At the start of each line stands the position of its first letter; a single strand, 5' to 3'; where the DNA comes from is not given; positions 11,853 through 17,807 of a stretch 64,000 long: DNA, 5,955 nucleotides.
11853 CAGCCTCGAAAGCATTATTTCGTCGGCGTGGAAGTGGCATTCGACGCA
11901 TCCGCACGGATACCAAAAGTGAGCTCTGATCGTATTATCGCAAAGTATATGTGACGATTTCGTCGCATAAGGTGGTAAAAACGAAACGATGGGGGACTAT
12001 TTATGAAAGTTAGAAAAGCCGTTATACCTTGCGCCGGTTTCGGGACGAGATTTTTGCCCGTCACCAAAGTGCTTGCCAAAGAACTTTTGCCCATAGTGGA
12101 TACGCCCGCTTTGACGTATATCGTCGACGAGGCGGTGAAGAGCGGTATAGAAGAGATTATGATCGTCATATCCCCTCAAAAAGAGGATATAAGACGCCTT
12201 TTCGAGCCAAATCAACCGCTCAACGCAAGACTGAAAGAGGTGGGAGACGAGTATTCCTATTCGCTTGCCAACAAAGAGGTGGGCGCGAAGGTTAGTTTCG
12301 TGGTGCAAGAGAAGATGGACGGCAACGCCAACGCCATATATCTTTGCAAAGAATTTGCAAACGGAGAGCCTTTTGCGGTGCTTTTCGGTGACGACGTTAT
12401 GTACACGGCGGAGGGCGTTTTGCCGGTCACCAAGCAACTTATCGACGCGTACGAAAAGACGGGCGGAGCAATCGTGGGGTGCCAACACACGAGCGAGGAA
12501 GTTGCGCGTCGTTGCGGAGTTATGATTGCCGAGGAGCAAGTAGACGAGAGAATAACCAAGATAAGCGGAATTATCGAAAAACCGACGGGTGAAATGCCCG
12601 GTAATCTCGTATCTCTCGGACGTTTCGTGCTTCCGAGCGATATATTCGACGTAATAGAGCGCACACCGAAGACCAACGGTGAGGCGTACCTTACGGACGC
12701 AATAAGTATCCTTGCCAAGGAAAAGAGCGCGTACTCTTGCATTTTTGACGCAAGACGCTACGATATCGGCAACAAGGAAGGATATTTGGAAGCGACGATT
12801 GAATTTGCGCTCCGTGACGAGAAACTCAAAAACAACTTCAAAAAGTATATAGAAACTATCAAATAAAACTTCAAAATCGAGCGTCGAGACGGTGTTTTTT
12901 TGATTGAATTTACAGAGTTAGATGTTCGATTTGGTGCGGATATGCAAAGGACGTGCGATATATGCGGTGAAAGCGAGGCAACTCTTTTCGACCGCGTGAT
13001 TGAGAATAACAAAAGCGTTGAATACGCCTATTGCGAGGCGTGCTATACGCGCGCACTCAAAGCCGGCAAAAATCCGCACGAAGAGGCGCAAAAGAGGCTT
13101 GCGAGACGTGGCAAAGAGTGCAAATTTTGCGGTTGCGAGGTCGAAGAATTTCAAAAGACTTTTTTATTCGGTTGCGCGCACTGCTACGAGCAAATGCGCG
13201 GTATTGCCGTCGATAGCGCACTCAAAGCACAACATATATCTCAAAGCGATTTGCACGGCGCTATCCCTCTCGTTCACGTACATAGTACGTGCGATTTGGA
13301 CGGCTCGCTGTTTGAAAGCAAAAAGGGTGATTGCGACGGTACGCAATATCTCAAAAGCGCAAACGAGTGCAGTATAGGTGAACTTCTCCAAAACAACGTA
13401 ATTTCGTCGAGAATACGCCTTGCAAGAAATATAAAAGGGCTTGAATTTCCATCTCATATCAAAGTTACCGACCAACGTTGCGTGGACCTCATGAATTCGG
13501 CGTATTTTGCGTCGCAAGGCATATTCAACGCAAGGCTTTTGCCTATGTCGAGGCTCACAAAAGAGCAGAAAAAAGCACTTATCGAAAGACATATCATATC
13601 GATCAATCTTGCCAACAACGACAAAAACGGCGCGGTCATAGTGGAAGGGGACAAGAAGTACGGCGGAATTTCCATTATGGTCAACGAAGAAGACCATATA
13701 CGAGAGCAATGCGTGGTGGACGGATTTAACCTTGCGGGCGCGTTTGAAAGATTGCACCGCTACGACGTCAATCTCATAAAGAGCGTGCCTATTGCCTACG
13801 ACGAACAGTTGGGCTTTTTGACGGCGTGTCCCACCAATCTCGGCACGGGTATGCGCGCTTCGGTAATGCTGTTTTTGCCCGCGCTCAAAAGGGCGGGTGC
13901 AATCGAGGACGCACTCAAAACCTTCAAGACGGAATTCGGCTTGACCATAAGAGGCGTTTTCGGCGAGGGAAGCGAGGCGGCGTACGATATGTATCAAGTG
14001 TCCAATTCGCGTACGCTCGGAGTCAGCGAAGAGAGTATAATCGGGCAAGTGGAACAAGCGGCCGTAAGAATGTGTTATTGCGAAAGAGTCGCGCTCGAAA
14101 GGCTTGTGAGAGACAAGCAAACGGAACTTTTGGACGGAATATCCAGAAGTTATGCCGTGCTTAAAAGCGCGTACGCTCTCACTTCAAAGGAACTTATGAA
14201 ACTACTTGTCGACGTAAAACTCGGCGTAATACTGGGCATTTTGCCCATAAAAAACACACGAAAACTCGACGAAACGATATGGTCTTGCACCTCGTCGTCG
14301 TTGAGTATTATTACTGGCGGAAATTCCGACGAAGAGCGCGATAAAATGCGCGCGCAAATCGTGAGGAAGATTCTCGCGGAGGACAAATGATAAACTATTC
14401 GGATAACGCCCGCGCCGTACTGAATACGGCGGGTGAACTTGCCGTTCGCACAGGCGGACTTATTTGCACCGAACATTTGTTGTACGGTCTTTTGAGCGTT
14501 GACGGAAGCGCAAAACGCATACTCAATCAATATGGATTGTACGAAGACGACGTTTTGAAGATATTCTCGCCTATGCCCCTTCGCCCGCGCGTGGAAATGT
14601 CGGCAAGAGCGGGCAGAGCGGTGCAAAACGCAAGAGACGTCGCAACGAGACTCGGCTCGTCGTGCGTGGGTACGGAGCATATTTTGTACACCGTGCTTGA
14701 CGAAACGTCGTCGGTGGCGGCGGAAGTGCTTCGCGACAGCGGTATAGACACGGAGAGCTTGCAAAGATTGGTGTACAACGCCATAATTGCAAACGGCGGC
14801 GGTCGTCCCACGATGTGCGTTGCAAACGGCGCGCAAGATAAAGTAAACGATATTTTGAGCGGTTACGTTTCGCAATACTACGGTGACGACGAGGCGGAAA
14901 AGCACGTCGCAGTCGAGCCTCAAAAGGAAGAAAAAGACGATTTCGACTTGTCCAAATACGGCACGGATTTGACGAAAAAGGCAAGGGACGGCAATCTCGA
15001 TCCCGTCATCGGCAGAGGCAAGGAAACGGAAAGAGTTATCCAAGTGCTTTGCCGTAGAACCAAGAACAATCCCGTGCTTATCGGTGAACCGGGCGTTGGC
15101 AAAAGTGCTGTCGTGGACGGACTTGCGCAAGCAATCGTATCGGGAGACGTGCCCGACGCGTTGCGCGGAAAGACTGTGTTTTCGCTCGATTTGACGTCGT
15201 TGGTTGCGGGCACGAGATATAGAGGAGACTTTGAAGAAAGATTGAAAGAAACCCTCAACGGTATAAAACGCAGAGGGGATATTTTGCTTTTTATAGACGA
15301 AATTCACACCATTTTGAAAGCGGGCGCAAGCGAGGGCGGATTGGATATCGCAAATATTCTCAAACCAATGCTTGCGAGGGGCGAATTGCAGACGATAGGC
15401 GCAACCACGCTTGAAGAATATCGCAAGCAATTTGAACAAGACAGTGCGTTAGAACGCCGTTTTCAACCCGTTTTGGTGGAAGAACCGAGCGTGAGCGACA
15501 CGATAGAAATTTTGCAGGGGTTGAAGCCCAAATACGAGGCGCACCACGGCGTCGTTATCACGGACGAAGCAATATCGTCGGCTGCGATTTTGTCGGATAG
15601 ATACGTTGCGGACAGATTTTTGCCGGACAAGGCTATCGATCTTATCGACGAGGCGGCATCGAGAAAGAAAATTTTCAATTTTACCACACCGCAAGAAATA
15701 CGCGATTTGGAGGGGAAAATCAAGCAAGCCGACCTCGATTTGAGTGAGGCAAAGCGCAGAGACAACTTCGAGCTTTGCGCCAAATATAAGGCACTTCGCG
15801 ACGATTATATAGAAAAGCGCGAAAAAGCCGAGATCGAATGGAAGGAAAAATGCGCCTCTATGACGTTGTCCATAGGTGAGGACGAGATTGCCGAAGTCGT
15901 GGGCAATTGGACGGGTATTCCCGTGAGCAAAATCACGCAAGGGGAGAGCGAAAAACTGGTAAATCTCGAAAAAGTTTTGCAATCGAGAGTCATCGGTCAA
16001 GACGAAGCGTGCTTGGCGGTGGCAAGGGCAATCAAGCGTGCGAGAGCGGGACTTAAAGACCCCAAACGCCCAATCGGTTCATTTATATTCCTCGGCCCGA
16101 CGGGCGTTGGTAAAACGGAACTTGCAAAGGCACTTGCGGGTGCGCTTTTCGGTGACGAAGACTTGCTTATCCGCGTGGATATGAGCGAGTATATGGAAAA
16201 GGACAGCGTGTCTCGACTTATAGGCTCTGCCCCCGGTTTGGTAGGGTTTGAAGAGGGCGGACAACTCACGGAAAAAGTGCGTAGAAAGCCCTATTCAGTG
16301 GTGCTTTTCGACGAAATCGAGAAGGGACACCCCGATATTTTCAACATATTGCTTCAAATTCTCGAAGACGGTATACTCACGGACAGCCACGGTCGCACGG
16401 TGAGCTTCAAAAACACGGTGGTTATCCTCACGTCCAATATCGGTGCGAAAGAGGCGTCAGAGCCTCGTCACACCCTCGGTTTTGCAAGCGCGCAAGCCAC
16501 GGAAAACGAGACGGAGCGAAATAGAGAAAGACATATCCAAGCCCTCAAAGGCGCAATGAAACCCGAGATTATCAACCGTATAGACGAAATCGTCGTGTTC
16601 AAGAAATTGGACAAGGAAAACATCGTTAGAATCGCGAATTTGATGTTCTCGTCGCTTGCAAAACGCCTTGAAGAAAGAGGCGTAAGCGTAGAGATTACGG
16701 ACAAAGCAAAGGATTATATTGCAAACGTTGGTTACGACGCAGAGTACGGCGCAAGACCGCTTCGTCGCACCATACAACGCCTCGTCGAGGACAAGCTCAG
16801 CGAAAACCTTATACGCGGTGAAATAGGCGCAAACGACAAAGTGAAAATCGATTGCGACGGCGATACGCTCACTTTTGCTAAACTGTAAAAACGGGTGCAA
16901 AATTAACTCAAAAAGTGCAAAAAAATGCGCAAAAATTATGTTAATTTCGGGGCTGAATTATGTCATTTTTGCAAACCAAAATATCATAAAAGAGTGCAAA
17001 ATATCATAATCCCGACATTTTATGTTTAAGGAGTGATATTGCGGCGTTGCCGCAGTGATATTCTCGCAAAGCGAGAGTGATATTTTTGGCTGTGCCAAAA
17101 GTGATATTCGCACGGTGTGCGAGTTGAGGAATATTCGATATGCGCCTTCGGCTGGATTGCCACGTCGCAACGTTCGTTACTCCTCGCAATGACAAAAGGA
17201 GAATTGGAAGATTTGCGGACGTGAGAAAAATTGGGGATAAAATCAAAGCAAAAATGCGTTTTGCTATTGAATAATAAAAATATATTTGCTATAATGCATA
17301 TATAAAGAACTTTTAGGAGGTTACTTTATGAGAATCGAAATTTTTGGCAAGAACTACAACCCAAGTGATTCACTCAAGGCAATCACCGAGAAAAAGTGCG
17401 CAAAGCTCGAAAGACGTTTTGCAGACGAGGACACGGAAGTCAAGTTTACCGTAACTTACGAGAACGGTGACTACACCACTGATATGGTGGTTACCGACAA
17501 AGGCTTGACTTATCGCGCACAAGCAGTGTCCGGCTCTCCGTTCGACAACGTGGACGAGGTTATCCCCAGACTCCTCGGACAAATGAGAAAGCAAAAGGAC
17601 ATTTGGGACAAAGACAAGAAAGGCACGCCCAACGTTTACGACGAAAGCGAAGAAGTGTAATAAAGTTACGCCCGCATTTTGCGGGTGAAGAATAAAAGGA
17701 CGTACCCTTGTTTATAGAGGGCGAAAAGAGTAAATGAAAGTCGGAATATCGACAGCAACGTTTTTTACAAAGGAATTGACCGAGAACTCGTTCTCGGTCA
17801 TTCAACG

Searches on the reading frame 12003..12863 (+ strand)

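Call 64: search_protein_families(library=pfam, proteins=[window:12003-12863:+], max_evalue=0.000001)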
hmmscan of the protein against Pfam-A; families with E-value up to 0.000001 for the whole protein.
window:12003-12863:+ (287 aa): 1 family
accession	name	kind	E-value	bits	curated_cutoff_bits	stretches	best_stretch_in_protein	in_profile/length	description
PF00483.29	NTP_transferase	-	9.3e-30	104.4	21.2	1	5-265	1-239/245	Nucleotidyl transferase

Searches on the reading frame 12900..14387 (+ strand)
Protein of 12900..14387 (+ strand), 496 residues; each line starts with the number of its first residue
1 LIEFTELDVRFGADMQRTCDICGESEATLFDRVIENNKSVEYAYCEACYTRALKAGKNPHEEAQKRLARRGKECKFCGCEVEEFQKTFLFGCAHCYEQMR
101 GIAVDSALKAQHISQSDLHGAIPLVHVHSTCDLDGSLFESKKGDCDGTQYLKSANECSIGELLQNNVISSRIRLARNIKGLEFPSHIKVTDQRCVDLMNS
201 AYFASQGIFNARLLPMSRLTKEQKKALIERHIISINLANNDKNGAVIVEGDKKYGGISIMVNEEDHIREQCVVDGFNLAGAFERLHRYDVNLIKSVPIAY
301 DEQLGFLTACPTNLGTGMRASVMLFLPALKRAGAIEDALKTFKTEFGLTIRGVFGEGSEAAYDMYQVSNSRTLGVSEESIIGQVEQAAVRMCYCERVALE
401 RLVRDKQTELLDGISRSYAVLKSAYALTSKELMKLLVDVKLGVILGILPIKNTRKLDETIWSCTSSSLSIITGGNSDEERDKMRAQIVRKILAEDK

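Call 64: search_protein_families(library=pfam, proteins=[window:12900-14387:+], max_evalue=0.000001)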
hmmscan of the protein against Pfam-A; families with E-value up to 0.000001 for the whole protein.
window:12900-14387:+ (496 aa): 1 family
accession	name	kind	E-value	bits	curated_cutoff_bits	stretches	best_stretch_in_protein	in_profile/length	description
PF00217.24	ATP-gua_Ptrans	-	7.7e-54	182.6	22.4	1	197-396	5-201/203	ATP:guanido phosphotransferase, C-terminal catalytic domain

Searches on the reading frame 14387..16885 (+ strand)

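Call 64: search_protein_families(library=pfam, proteins=[window:14387-16885:+], max_evalue=0.000001)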
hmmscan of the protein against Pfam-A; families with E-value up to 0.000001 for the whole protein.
window:14387-16885:+ (833 aa): 8 families
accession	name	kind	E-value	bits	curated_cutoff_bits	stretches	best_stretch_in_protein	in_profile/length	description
PF07724.20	AAA_2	-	4.9e-67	225.5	27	1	561-735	1-166/166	AAA domain (Cdc48 subfamily)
PF17871.7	AAA_lid_9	-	2.6e-32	111.3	22.8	1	368-468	1-101/104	AAA lid domain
PF10431.15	ClpB_D2-small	-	1.4e-27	96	21.9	1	741-821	1-81/81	C-terminal, D2-small domain, of ClpB protein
PF00004.35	AAA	-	7.5e-21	75.4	21.2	1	230-359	2-123/131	ATPase family associated with various cellular activities (AAA)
PF07728.20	AAA_5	-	5.9e-18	65.6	22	1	566-689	2-127/139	AAA domain (dynein-related subfamily)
PF02861.25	Clp_N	-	6.9e-13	49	20.7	0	82-128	1-47/53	Clp amino terminal domain, pathogenicity island component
PF13401.12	AAA_22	-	4.1e-11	43.8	27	0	224-351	3-110/130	AAA domain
PF13191.12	AAA_16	-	9.6e-10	39.6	32.6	0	207-253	2-51/167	AAA ATPase domain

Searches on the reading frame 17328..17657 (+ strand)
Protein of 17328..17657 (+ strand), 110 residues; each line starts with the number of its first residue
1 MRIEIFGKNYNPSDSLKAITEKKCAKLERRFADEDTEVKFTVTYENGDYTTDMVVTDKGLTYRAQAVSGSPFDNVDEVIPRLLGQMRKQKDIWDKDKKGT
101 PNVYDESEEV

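Call 64: search_protein_families(library=pfam, proteins=[window:17328-17657:+], max_evalue=0.000001)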
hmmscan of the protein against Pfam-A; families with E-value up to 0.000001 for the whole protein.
window:17328-17657:+ (110 aa): 1 family
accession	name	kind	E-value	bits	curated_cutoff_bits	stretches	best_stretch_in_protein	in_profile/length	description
PF02482.25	Ribosomal_S30AE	-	2.9e-11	44.4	23.7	1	3-91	1-85/88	Sigma 54 modulation protein / S30EA ribosomal protein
